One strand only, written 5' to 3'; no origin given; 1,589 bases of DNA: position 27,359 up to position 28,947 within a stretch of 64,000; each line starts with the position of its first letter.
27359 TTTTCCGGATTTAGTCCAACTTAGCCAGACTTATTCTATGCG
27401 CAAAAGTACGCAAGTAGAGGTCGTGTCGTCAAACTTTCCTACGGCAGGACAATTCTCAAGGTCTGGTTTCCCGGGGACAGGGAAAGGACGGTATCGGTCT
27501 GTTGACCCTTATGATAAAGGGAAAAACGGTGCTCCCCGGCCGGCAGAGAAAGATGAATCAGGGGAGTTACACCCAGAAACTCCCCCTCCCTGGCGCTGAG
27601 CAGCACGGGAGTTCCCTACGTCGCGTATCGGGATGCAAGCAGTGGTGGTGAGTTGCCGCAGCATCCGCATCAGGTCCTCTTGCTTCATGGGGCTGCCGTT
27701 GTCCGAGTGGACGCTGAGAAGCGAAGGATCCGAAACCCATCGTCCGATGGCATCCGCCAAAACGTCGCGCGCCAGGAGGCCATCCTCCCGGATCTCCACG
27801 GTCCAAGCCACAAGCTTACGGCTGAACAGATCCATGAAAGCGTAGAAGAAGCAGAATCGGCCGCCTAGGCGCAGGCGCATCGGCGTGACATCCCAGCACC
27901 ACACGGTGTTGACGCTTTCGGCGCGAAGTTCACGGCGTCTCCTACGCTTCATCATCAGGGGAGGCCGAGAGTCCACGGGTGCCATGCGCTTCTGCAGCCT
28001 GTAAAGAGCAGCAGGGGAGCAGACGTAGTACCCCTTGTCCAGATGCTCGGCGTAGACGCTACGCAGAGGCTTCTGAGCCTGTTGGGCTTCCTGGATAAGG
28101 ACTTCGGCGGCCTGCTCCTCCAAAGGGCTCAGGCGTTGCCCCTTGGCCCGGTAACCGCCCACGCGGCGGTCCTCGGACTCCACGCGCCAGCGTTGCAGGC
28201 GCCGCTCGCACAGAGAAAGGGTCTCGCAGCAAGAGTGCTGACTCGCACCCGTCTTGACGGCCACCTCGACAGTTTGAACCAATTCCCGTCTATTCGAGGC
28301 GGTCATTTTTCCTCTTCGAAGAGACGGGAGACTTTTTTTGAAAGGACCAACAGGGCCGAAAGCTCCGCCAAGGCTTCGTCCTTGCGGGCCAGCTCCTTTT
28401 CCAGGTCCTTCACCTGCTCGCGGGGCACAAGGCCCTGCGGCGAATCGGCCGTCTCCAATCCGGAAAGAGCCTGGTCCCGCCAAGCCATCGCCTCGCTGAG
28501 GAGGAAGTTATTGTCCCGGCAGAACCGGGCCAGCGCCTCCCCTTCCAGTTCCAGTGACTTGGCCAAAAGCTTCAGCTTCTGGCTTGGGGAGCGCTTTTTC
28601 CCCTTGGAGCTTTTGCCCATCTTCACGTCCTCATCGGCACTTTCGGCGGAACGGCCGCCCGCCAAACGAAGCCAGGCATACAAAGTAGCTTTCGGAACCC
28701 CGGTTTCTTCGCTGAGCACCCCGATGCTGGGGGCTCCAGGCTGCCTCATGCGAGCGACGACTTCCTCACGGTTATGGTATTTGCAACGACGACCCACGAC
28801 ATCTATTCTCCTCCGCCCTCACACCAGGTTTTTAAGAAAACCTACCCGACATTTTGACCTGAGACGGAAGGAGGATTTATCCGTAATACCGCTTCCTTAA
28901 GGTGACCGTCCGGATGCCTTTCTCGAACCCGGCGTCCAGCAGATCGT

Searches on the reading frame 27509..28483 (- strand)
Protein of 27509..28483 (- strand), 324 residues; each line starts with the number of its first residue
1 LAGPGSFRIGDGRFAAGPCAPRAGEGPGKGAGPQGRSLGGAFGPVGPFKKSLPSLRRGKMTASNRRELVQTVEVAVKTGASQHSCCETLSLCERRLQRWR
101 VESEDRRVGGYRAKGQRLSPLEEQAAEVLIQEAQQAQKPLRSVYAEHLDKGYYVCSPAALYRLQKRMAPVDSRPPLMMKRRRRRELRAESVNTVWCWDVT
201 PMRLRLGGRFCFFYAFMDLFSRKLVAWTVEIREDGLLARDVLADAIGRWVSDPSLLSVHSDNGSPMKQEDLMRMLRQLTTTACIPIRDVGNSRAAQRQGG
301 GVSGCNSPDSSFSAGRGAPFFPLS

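Call 56: search_protein_families(library=pfam, proteins=[window:27509-28483:-], max_evalue=0.01)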
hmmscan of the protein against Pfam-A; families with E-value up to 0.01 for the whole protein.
window:27509-28483:- (324 aa): 1 family
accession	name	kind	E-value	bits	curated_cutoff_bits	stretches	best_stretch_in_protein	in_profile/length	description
PF00665.32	rve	-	7.4e-14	52.3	32.6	1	190-280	3-92/102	Integrase core domain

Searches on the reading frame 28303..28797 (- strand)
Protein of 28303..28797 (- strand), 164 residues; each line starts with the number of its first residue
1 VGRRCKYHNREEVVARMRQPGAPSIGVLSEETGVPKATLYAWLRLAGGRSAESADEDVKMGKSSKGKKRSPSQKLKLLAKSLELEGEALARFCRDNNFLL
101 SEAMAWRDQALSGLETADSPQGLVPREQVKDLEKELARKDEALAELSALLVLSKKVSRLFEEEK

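Call 56: search_protein_families(library=pfam, proteins=[window:28303-28797:-], max_evalue=0.01)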
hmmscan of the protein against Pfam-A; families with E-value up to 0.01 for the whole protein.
window:28303-28797:- (164 aa): 1 family
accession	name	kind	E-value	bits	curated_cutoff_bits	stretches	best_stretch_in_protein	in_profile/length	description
PF01527.26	HTH_Tnp_1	-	3.3e-09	37.3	24.1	2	68-137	6-68/75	Transposase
